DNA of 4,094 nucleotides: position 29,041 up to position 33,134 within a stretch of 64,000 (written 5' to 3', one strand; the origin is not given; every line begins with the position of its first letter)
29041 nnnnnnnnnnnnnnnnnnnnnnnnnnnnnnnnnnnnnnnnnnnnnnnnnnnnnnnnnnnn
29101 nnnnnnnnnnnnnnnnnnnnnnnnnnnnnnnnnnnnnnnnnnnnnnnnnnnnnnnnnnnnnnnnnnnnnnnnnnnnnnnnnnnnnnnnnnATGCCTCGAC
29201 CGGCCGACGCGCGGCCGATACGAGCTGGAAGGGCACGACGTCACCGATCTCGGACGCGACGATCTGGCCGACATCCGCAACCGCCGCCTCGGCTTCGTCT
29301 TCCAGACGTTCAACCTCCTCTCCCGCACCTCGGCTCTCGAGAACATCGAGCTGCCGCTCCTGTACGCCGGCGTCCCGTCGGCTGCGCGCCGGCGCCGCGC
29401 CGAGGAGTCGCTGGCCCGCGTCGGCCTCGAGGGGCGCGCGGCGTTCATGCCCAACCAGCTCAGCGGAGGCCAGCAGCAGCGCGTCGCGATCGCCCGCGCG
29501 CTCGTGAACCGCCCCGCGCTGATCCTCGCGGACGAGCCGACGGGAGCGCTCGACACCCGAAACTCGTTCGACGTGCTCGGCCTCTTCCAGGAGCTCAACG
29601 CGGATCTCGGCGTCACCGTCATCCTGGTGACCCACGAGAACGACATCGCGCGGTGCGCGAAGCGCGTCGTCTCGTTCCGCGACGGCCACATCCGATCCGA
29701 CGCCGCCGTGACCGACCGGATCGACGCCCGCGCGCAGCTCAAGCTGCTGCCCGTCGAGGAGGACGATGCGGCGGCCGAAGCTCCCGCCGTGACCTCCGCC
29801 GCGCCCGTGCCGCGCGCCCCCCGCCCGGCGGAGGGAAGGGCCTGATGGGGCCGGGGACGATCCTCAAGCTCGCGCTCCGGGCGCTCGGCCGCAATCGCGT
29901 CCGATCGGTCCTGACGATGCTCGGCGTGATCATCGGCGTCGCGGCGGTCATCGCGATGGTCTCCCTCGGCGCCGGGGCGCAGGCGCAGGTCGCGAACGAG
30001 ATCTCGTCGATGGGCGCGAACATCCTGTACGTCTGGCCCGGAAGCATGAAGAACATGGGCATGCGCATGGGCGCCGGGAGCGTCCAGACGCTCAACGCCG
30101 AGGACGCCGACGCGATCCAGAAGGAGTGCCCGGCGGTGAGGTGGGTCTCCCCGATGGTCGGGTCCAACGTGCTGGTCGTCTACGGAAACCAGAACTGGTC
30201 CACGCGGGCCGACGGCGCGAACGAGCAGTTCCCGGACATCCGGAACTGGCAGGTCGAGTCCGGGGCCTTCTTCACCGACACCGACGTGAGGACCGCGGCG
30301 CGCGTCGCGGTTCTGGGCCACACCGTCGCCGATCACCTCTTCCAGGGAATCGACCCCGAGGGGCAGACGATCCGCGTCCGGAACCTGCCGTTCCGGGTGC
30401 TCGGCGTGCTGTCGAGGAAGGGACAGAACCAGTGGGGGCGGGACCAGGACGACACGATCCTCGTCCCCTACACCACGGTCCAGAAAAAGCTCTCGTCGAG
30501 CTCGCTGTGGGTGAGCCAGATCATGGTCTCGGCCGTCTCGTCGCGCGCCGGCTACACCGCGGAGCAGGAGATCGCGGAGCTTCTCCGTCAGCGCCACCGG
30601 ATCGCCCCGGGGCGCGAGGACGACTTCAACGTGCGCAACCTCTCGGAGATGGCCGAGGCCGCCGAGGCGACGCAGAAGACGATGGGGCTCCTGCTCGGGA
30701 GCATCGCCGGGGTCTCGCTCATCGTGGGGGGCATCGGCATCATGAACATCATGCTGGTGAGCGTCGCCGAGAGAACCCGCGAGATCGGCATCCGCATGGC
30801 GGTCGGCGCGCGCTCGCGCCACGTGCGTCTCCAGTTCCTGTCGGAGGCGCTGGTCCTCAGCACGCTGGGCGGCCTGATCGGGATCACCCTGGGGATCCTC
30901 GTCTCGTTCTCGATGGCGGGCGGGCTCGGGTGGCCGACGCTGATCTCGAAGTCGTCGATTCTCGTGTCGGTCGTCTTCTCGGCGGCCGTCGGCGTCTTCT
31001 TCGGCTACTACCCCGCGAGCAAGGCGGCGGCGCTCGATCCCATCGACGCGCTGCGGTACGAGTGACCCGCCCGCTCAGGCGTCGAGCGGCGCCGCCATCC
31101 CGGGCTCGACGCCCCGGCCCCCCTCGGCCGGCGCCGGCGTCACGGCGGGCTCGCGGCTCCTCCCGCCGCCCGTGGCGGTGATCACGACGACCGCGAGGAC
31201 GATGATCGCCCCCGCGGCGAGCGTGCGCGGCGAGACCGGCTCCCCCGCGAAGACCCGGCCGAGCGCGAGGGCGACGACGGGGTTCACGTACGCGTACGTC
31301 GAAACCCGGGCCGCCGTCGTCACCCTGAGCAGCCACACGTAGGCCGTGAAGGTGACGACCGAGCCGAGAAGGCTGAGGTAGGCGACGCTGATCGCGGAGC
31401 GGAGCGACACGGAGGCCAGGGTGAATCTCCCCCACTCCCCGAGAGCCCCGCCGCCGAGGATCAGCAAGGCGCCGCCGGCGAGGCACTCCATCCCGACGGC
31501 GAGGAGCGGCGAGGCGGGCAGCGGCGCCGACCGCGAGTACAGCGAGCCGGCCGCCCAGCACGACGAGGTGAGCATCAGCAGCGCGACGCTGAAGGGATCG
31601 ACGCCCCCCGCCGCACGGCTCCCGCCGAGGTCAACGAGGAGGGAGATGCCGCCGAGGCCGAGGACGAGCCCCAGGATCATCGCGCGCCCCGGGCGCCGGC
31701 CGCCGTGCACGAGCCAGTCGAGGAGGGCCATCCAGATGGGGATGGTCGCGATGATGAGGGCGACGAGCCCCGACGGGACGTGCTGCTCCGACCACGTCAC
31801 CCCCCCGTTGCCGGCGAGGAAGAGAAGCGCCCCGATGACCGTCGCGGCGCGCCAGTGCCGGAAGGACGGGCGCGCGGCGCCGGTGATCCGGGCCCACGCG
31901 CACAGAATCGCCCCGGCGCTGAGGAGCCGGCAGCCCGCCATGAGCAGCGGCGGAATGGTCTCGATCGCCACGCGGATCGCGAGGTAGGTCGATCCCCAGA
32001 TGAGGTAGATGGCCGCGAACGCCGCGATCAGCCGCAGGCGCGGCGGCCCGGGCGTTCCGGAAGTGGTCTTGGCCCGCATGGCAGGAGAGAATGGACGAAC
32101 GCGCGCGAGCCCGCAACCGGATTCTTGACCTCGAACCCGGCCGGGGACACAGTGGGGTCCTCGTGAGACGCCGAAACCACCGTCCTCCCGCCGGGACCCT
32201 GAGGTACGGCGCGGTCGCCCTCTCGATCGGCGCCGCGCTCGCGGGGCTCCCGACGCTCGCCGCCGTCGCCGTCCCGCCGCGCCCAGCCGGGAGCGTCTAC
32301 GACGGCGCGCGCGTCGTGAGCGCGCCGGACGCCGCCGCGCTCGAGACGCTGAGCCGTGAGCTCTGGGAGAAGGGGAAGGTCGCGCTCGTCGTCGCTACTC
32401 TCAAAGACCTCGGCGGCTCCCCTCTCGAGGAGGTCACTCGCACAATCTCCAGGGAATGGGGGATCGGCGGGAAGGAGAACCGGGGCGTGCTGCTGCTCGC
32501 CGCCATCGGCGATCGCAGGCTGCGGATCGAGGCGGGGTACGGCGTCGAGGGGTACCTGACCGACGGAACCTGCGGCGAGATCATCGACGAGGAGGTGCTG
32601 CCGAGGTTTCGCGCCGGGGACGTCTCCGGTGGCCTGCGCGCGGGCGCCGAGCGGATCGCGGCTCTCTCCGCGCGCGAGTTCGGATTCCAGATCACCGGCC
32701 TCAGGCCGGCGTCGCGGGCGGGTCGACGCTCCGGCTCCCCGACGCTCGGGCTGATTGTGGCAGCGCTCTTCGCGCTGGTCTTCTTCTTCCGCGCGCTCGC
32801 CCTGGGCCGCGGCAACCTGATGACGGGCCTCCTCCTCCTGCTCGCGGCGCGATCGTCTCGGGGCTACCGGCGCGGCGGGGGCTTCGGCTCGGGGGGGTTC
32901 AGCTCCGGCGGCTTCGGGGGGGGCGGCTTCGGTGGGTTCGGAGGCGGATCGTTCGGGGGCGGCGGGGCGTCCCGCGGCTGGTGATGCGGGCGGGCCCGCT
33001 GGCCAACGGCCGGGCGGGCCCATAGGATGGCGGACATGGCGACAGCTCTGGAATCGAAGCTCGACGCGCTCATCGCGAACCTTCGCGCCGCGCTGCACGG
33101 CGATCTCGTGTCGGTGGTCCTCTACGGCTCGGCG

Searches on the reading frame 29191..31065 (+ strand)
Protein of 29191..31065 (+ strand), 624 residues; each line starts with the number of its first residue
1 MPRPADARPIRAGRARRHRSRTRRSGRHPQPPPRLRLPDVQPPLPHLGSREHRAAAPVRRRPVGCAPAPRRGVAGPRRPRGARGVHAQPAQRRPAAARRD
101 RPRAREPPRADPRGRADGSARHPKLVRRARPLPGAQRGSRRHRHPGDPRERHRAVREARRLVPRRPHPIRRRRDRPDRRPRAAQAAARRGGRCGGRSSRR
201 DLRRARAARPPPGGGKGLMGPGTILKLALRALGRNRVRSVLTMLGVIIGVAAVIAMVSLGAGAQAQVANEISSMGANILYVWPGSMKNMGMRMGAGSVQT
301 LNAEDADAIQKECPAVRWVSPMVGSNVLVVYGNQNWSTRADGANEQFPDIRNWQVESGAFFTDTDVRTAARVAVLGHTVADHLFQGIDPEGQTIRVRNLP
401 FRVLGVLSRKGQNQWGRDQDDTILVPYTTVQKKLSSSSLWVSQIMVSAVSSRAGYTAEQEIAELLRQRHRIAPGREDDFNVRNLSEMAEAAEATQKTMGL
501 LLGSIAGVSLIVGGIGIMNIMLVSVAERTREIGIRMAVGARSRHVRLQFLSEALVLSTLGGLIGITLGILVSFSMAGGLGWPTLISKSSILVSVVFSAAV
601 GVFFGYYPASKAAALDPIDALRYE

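Call 17: search_protein_families(library=pfam, proteins=[window:29191-31065:+], max_evalue=0.0001)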
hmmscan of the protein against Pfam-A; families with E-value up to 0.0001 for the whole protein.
window:29191-31065:+ (624 aa): 2 families
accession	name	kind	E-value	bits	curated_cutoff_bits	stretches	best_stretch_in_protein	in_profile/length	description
PF12704.14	MacB_PCD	-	1.3e-54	186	27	1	239-463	1-206/207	MacB-like periplasmic core domain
PF02687.27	FtsX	-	1.3e-19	70.8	25.5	1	504-616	2-119/120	FtsX-like permease C-terminal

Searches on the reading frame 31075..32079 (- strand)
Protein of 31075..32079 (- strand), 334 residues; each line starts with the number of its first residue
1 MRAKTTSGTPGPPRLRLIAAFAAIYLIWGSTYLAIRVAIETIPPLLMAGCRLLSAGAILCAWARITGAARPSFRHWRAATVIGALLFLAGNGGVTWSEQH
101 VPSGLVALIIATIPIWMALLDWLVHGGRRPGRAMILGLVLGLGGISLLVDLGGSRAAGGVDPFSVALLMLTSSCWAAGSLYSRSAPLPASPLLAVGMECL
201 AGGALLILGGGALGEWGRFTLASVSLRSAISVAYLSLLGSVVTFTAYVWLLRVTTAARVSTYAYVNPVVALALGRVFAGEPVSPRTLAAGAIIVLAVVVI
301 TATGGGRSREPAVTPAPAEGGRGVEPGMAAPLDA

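Call 17: search_protein_families(library=pfam, proteins=[window:31075-32079:-], max_evalue=0.0001)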
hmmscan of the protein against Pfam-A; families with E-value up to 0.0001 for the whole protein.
window:31075-32079:- (334 aa): 1 family
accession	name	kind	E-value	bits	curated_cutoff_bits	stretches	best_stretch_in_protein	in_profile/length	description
PF00892.27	EamA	-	1.7e-34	119.4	28.2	2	21-149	7-134/135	EamA-like transporter family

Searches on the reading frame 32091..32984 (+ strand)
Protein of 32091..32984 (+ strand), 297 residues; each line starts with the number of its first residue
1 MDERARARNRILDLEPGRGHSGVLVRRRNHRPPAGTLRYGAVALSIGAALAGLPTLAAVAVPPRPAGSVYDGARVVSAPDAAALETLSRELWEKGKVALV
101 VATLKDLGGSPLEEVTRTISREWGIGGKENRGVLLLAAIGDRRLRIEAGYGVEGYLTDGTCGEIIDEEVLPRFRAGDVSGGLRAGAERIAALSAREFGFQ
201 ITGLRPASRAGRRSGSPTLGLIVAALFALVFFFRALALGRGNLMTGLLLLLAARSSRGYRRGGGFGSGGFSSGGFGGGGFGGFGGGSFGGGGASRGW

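Call 17: search_protein_families(library=pfam, proteins=[window:32091-32984:+], max_evalue=0.0001)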
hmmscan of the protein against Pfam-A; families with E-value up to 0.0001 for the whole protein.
window:32091-32984:+ (297 aa): 1 family
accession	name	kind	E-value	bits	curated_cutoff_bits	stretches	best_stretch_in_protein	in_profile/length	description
PF04536.20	TPM_phosphatase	-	1.3e-31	109.7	22.1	1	69-191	1-124/125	TPM domain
